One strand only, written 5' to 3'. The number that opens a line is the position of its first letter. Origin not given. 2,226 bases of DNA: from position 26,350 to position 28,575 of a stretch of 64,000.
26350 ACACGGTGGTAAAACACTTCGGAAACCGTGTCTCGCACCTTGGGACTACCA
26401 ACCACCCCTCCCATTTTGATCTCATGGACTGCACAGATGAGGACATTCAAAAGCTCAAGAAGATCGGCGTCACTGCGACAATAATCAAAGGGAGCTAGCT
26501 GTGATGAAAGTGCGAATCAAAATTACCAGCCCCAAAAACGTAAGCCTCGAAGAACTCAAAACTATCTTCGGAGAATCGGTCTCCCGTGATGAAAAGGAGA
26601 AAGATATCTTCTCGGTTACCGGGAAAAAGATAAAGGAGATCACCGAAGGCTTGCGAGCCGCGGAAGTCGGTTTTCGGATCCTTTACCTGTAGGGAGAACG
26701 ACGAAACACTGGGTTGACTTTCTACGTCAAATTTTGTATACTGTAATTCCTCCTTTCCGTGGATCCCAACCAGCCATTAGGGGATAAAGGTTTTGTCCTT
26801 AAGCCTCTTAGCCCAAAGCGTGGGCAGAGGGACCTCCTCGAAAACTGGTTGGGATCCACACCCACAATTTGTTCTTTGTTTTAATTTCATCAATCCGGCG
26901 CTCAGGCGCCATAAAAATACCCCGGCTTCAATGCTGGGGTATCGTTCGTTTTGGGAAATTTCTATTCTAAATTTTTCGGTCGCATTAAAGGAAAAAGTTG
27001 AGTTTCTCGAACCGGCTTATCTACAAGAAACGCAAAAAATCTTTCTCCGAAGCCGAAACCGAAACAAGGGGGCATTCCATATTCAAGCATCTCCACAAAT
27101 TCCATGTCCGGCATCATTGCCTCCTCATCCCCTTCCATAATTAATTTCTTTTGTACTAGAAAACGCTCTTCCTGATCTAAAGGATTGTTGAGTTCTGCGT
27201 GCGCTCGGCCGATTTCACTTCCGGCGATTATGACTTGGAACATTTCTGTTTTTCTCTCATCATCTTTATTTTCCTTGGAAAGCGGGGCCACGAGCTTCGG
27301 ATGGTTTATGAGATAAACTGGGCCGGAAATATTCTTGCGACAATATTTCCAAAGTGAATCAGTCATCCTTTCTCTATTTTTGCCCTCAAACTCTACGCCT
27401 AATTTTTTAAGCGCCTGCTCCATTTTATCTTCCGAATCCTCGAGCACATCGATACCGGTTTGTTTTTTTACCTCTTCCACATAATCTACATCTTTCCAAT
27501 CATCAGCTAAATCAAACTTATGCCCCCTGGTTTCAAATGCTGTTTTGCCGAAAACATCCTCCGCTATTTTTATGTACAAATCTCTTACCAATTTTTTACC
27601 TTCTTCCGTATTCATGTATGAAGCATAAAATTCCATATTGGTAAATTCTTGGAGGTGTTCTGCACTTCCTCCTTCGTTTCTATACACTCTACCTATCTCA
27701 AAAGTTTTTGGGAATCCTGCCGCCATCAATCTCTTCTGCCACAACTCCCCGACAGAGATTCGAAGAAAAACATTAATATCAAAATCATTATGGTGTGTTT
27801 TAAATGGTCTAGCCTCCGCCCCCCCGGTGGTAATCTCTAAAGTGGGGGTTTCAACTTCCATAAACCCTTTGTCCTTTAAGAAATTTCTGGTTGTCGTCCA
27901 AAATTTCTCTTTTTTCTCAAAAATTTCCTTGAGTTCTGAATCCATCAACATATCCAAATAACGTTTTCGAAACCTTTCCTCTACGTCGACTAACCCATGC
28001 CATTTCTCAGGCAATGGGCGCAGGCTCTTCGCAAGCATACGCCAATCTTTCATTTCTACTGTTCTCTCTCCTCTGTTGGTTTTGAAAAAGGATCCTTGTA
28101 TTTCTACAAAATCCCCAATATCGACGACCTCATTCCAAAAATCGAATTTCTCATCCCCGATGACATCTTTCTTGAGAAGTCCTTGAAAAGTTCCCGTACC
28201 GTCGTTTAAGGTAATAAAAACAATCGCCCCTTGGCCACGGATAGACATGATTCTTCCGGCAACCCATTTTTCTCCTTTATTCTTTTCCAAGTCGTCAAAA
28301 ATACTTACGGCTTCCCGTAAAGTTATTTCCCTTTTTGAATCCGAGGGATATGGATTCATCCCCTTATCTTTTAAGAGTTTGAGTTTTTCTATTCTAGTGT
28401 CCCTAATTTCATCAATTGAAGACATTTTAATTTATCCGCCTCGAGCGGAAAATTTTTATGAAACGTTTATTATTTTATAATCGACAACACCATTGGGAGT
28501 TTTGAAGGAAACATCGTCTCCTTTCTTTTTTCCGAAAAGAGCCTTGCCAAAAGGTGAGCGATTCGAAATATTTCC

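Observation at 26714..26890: Promoter-driven long-stem RNA with two anti-SD-like CCUCCU motifs downstream of two GC-elevated small ORFs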

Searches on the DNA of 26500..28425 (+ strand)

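Call 4: search_rna_families(source=window, start=26500, end=27000, threshold=evalue, max_evalue=10, show_alignments=5)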
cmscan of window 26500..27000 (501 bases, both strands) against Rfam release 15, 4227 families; matches with E-value up to 10: 3.
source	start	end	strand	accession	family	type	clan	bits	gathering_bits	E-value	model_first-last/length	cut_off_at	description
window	26915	26944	-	RF02701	PsrR1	Gene; sRNA;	-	14.9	42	4.2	50-79/79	no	Photosynthesis regulatory RNA1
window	26826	26993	+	RF02188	ST7-OT4_2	Gene; lncRNA;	-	13.4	55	5.1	1-172/172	no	ST7 overlapping transcript 4 conserved region 2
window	26912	26998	+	RF02628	Hrs1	Gene; sRNA;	-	13.3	56.4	7.8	1-74/74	no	Hfq-regulated sRNA 1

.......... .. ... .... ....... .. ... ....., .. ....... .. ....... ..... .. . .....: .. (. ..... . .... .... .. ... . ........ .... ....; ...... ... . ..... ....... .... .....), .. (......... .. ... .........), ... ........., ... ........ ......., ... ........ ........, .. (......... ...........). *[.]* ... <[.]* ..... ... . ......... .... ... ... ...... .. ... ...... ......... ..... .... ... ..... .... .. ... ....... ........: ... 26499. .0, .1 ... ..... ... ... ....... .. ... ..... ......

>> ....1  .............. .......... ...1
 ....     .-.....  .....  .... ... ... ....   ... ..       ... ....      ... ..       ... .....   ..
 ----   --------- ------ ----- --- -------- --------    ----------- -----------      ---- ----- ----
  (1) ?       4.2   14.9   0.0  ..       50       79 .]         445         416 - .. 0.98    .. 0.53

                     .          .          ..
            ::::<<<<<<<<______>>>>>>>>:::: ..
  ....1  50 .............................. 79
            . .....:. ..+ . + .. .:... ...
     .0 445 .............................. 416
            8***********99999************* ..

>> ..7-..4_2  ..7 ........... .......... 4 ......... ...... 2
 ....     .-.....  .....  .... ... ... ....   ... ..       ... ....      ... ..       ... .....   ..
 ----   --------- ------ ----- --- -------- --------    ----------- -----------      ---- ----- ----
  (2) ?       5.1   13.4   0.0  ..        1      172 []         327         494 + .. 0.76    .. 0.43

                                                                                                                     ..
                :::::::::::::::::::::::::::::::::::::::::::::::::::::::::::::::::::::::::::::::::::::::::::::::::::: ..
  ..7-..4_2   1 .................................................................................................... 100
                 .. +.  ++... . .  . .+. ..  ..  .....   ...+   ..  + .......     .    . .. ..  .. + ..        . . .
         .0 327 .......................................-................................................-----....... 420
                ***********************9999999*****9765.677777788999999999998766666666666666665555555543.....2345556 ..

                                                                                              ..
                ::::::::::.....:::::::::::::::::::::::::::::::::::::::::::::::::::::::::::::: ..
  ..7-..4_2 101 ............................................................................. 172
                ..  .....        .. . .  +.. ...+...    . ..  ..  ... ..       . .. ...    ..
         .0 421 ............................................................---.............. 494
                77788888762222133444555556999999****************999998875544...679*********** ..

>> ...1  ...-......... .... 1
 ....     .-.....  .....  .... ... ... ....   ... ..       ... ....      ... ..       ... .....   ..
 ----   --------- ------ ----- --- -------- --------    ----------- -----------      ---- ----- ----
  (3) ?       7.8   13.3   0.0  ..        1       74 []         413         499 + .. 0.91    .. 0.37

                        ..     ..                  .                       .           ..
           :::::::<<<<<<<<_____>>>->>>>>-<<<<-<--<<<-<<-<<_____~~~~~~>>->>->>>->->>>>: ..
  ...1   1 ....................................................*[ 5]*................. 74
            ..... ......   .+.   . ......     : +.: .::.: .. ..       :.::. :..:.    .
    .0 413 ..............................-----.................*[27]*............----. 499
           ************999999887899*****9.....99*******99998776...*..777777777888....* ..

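Call 35: build_rna_model(alignment_id=A4)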
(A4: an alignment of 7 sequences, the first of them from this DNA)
Model R1 built from alignment A4 (7 sequences, 176 columns); structure: RNAalifold consensus.
model positions 105; base pairs 11; branch points 0; effective number of sequences 5.38; information 0.59 bits per position. Calibrated on 0.2 Mb of random sequence (short: E-values are rough).
structure used (alignment columns):
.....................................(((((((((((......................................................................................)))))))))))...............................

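Call 36: search_with_rna_model(model_id=R1, sources=[window, L001, L003, L004, L005, L006, L007, L008, L009, L010, L011, L012, L013, L014, L015, L016, L017, L018, L019, L020, L021, L022, L023, L024, L025, L026, L027, L028, L029, L030, L031, L032, L033, L034, L035, L036, L037, L038, L039, L040, L041, L042, L043, L044, L045, L046, L047, L048, L049, L050, L051, L052, L053, L054, L055, L056, L057, L058, L059, L060, L061, L062, L063, L064, L065, L066, L067, L068, L069, L070, L071, L072, L073, L074, L075, L076, L077, L078, L079, L080, L081, L082], max_evalue=1, show_alignments=0)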
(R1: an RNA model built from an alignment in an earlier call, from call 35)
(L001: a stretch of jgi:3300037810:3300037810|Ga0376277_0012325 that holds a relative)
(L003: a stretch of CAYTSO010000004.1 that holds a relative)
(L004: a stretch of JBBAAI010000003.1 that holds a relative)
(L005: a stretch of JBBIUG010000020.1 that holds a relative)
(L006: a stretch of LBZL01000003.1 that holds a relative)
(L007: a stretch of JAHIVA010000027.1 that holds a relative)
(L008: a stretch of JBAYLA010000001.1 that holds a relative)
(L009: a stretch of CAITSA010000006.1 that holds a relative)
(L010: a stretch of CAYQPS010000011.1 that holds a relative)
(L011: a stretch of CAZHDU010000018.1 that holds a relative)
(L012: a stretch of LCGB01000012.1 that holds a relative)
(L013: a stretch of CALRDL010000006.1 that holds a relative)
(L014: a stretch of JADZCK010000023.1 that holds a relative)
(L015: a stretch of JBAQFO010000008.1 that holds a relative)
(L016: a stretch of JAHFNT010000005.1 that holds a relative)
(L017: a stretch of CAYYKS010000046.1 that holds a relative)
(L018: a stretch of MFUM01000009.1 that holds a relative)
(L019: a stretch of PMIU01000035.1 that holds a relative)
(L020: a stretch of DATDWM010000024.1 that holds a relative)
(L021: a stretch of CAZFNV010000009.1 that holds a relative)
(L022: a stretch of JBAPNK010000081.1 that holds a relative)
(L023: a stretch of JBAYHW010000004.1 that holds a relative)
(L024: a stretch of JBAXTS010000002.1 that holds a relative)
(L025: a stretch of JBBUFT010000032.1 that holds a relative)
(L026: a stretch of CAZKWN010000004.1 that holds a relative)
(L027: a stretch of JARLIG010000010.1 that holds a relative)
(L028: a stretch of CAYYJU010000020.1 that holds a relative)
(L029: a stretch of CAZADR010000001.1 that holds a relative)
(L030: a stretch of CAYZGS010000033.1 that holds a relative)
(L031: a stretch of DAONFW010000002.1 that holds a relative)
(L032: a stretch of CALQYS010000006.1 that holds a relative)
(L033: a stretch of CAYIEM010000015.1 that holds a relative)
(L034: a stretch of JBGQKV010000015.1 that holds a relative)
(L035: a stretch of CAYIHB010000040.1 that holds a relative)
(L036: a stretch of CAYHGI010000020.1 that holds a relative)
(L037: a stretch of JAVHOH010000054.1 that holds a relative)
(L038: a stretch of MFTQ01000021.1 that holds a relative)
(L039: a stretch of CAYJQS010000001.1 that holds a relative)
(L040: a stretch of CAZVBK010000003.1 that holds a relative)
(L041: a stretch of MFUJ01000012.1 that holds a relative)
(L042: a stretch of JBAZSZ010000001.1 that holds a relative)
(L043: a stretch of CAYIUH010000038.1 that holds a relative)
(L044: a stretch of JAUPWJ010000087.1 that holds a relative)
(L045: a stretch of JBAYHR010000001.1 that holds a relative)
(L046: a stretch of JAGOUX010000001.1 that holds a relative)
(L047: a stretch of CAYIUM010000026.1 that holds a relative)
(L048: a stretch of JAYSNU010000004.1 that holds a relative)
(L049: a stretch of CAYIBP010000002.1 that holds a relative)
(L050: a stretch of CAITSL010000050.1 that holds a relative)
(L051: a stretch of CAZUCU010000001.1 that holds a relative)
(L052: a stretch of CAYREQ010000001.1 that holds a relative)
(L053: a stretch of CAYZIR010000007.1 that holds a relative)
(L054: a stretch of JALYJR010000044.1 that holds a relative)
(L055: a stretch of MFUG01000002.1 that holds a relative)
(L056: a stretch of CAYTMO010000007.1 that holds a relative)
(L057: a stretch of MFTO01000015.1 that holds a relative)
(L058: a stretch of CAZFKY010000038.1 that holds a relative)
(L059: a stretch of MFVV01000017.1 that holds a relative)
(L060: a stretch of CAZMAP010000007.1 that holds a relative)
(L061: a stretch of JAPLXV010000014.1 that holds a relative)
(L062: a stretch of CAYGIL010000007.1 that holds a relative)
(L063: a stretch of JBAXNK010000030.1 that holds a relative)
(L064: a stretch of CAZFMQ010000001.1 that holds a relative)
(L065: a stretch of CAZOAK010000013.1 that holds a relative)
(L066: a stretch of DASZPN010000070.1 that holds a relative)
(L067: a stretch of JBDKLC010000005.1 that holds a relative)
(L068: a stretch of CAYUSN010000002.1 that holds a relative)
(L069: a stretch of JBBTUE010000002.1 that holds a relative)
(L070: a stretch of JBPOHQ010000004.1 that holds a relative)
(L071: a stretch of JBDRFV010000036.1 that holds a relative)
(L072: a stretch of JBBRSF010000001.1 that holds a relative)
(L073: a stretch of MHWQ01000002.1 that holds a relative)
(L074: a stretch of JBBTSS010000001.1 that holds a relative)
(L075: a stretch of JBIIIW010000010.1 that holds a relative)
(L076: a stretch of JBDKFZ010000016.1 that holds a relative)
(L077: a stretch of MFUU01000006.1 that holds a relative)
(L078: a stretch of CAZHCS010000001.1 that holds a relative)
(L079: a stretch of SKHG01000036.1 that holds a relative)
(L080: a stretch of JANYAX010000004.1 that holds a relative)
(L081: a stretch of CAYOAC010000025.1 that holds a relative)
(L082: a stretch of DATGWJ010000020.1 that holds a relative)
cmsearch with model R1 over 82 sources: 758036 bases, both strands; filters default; matches with E-value up to 1: 9.
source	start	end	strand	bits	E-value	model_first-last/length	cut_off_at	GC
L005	5708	5816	-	80.7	4.5e-16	1-105/105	no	0.52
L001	5246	5345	+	74.3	1.6e-14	1-105/105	no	0.47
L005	5523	5619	-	70.6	1.3e-13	1-105/105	no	0.58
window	26745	26888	+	68.3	4.6e-13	1-105/105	no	0.47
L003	5545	5653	-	67.7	6.6e-13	1-105/105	no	0.58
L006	6099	6222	-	56.8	2.9e-10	1-105/105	no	0.56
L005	5721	5829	+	24.8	0.016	1-105/105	no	0.51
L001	5262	5314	-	20.5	0.19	18-75/105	no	0.57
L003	5645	5758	+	18.9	0.43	1-105/105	no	0.51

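Call 48: search_with_rna_model(model_id=R1, sources=[L083, L084, L085, L086, L087, L088, L089, L090, L091, L092, L093, L094, L095, L096, L097, L098, L099, L100, L101, L102, L103, L104, L105, L106, L107, L108, L109, L110, L111, L112, L113, L114, L115, L116, L117, L118, L119, L120, L121, L122, L123, L124, L125, L126, L127, L128, L129, L130, L131, L132, L133, L134, L135, L136, L137, L138, L139, L140, L141, L142, L143, L144, L145, L146, L147, L148, L149, L150, L151, L152, L153, L154, L155, L156, L157, L158, L159, L160, L161, L162], max_evalue=1)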
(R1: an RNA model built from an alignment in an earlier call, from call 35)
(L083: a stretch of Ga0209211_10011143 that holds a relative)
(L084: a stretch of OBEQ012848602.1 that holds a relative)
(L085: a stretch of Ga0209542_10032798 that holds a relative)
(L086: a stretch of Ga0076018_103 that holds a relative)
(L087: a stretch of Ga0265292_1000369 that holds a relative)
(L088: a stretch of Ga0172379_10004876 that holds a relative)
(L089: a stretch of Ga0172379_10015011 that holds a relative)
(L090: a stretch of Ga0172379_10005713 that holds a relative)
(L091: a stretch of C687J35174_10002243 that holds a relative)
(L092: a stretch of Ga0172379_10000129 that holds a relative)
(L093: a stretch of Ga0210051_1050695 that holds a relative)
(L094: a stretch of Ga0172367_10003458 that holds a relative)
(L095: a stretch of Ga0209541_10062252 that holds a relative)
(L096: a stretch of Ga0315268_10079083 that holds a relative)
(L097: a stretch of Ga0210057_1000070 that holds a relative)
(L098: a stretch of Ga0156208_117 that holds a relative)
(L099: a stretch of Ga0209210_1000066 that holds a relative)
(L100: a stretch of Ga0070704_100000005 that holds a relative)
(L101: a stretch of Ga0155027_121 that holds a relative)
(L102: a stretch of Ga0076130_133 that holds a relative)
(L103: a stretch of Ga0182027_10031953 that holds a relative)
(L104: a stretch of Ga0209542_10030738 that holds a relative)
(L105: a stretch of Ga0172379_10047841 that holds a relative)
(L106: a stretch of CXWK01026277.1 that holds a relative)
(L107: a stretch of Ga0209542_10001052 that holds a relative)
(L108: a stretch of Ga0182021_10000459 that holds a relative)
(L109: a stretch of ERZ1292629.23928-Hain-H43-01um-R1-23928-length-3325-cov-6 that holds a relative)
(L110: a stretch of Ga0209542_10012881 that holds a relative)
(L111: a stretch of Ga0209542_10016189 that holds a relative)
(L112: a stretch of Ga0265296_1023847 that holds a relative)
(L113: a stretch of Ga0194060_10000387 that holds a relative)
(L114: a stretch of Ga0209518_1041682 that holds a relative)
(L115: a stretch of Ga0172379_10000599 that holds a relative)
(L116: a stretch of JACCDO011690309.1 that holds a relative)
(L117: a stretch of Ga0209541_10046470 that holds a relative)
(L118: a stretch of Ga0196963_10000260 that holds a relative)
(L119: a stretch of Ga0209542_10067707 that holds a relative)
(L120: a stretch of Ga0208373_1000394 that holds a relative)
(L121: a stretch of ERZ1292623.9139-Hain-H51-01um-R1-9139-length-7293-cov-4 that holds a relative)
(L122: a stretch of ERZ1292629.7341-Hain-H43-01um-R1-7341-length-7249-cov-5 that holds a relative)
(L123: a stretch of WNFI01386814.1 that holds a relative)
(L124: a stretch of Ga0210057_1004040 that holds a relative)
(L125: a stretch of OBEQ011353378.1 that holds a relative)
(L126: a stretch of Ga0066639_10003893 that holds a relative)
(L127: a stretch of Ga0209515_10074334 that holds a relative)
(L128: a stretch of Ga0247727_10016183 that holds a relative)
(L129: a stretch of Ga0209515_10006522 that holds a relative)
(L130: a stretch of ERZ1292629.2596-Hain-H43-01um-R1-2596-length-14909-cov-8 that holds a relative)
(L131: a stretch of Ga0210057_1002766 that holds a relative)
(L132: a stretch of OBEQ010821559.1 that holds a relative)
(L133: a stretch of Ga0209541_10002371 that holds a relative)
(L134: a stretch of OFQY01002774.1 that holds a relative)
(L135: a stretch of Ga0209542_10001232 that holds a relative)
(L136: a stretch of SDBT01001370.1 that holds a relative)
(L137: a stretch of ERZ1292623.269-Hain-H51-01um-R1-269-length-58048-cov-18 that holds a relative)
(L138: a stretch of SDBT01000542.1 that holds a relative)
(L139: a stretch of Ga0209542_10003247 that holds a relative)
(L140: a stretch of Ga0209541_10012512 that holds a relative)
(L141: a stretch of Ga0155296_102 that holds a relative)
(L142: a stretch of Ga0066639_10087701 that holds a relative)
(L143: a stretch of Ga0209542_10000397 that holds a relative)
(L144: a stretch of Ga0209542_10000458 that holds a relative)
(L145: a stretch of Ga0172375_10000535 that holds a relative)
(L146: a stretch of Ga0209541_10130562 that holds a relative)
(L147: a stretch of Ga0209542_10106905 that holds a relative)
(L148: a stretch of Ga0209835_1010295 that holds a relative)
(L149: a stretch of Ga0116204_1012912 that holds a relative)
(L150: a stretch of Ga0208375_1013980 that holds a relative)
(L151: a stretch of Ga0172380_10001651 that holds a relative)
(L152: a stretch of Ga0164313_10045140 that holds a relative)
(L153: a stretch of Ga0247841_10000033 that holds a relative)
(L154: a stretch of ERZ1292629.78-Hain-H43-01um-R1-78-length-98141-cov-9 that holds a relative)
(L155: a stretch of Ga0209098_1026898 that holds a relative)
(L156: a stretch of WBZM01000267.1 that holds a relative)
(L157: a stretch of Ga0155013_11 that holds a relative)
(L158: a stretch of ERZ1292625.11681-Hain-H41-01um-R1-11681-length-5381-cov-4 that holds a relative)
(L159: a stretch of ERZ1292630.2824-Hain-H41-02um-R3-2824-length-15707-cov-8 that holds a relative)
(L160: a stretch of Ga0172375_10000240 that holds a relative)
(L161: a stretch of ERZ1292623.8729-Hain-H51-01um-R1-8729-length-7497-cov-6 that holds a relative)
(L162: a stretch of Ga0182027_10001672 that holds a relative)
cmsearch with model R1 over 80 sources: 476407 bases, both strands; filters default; matches with E-value up to 1: 5.
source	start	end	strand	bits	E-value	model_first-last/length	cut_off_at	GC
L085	5099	5222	-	56.8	1.8e-10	1-105/105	no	0.56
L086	5099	5222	-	56.8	1.8e-10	1-105/105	no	0.56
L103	4526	4635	-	28.5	0.0013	1-105/105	no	0.46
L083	2084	2175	-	22.1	0.047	1-105/105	no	0.47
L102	878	975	+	16.7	0.93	1-105/105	no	0.48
